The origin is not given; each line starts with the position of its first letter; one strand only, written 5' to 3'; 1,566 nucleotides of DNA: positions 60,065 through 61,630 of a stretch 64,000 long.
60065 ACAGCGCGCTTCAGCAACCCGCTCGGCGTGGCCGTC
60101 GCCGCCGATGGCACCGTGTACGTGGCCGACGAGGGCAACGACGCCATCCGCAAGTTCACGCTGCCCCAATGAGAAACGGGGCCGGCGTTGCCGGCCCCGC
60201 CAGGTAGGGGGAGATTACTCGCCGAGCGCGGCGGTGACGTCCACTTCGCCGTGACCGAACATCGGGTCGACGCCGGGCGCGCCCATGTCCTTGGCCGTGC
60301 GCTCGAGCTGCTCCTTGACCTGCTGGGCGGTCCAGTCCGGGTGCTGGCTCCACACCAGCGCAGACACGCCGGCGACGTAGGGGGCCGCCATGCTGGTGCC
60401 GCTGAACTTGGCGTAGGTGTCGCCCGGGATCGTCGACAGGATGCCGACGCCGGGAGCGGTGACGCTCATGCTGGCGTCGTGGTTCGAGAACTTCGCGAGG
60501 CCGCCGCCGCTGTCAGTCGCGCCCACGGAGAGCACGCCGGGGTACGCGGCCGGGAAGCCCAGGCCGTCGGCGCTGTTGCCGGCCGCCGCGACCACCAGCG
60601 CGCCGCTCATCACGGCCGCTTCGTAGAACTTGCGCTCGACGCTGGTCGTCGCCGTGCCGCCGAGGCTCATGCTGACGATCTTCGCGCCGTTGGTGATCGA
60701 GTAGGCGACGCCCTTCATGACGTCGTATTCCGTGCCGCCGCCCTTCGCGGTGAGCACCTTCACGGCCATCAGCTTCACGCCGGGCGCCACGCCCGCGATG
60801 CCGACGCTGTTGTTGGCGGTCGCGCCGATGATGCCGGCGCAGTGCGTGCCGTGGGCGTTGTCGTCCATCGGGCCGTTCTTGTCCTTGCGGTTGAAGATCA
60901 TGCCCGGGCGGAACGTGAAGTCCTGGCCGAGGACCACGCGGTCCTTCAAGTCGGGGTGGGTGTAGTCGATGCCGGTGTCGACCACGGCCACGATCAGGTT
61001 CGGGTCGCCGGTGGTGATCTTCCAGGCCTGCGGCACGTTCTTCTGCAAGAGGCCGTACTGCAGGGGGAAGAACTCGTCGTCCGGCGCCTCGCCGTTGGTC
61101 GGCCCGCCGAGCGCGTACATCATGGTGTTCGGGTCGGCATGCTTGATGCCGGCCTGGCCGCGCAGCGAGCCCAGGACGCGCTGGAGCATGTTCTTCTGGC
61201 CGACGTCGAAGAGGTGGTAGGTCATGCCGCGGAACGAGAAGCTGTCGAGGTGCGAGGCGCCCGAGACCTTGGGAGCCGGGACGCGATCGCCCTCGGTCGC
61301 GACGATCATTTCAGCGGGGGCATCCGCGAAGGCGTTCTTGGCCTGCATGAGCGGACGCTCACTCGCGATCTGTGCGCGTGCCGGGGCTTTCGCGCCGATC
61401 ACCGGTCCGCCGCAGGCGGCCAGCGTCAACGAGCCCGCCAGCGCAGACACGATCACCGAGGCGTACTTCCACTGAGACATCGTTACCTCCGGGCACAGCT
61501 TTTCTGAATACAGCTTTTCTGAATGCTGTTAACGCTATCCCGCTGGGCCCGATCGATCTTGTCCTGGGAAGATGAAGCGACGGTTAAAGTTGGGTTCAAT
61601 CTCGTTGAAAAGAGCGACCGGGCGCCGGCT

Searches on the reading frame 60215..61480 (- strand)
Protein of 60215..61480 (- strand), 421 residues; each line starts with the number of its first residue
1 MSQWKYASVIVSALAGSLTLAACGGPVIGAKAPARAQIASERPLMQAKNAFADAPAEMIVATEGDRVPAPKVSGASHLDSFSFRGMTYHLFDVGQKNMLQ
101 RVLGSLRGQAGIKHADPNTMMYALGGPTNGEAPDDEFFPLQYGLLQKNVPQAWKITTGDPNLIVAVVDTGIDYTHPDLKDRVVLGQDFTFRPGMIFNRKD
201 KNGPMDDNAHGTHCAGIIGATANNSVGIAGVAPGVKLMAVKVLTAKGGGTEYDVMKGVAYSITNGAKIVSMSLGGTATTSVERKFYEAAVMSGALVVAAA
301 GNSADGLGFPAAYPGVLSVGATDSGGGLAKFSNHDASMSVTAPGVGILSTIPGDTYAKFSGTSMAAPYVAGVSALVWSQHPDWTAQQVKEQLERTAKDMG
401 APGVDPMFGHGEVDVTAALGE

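Call 63: search_protein_families(library=ncbifam, proteins=[window:60215-61480:-], max_evalue=0.0001)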
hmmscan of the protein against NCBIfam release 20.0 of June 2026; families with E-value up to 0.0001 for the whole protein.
window:60215-61480:- (421 aa): 9 families
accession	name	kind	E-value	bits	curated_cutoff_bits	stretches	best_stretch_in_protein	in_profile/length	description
TIGR03921.1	T7SS_mycosin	equivalog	8e-62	209.4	278.75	1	149-420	3-286/353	type VII secretion-associated serine protease mycosin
NF033595.1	denti_PrtP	equivalog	5.7e-48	163.9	300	2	260-418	333-501/606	dentilisin complex serine proteinase subunit PrtP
NF049966.1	QH_SP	equivalog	3.9e-22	78.7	165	1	164-400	2-215/219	subtilisin-like serine protease QhpE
TIGR03895.1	protease_PatA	subfamily_domain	3.6e-21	75.5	421.05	1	210-380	1-180/606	PatA/PatG family cyanobactin maturation protease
NF051851.1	AtpSerPepEprS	equivalog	4.8e-14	51.4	1700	1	339-399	280-340/988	autotransporter serine peptidase EprS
NF040553.1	SGO_0316_fam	subfamily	6.4e-14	50.6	1400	2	205-305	355-466/1486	SGO_0316/SGO_0317 family LPXTG-anchored serine peptidase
NF040809.1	germ_prot_CspBA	exception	5e-09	34.4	1250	1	338-377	1006-1045/1099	bifunctional germination protease/germinant receptor pseudoprotease CspBA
NF040808.2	CspC_non_triad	exception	5.5e-06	25.1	675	0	335-376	456-497/556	bile acid germinant receptor pseudoprotease CspC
NF042956.1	IteS_antiphage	equivalog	6e-06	24.8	900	0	340-379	472-511/747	S8 family anti-phage peptidase IteS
